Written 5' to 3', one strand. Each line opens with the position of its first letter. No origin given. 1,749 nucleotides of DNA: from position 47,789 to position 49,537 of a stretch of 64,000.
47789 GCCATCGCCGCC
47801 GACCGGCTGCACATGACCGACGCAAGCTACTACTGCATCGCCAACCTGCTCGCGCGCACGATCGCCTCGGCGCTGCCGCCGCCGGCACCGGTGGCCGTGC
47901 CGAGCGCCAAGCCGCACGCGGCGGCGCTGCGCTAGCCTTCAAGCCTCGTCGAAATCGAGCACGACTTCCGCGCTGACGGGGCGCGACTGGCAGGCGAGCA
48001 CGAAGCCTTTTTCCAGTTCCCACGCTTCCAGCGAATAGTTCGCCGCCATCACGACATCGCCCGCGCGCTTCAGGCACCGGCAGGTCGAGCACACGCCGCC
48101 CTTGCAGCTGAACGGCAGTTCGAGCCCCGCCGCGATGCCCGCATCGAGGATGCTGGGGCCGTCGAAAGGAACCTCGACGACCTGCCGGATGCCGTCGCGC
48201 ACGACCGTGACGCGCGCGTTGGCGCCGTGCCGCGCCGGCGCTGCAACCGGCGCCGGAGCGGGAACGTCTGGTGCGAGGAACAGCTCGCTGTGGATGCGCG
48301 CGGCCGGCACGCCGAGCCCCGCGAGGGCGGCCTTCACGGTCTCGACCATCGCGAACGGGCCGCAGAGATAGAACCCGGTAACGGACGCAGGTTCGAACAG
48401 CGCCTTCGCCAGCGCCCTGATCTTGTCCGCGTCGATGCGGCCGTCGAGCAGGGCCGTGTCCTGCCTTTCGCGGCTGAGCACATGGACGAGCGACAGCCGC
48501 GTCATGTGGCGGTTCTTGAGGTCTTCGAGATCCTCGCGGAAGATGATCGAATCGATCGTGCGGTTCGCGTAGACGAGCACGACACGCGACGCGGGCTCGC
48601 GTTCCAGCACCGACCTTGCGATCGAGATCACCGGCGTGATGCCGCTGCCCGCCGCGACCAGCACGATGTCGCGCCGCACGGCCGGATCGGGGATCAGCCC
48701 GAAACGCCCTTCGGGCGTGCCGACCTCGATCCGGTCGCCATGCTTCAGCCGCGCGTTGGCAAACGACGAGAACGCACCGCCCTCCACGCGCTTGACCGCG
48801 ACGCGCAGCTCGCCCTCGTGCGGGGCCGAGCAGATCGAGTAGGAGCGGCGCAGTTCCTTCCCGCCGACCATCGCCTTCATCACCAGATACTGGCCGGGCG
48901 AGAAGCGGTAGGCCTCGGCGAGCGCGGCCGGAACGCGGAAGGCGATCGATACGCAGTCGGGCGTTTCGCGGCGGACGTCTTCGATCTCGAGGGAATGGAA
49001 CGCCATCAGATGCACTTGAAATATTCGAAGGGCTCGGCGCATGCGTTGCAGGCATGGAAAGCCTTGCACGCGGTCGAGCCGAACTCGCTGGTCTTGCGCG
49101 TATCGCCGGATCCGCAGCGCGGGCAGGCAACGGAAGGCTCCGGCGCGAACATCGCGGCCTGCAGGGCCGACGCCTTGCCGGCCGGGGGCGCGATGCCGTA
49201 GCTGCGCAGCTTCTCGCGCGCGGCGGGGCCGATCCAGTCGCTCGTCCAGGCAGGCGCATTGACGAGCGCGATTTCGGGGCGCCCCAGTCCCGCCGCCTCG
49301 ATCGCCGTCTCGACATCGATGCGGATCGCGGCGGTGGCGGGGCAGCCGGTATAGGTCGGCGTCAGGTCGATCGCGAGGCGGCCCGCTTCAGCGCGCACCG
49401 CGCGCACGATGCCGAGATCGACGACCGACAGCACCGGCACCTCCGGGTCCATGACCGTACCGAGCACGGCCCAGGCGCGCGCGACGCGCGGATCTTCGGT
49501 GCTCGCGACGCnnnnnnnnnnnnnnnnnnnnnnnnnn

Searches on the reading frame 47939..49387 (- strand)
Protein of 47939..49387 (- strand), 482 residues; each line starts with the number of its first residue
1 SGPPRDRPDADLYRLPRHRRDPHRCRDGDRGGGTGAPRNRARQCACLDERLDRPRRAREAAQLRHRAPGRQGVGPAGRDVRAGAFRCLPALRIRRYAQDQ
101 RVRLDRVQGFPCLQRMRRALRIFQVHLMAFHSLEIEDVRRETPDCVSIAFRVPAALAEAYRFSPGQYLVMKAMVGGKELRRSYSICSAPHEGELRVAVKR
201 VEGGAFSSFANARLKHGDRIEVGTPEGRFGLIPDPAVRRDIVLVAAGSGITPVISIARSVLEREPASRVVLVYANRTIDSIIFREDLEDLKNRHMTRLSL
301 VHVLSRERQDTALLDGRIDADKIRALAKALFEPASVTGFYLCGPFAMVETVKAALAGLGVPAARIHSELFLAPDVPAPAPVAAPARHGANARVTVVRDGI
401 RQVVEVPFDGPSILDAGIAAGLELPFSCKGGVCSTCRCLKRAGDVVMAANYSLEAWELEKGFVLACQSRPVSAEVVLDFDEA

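Call 54: search_protein_families(library=pfam, proteins=[window:47939-49387:-], max_evalue=0.00001)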
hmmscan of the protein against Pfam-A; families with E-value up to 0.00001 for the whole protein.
window:47939-49387:- (482 aa): 4 families
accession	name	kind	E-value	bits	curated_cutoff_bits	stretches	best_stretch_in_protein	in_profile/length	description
PF00175.26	NAD_binding_1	-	2e-20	73.9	22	1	243-352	1-108/109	Oxidoreductase NAD-binding domain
PF00111.32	Fer2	-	2.8e-13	50.1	21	1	398-470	4-76/77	2Fe-2S iron-sulfur cluster binding domain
PF00970.30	FAD_binding_6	-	6.7e-11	42.8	21.1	1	135-229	4-97/99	Oxidoreductase FAD-binding domain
PF08030.17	NAD_binding_6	-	1e-06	29.3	22.2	0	241-293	4-65/156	Ferric reductase NAD binding domain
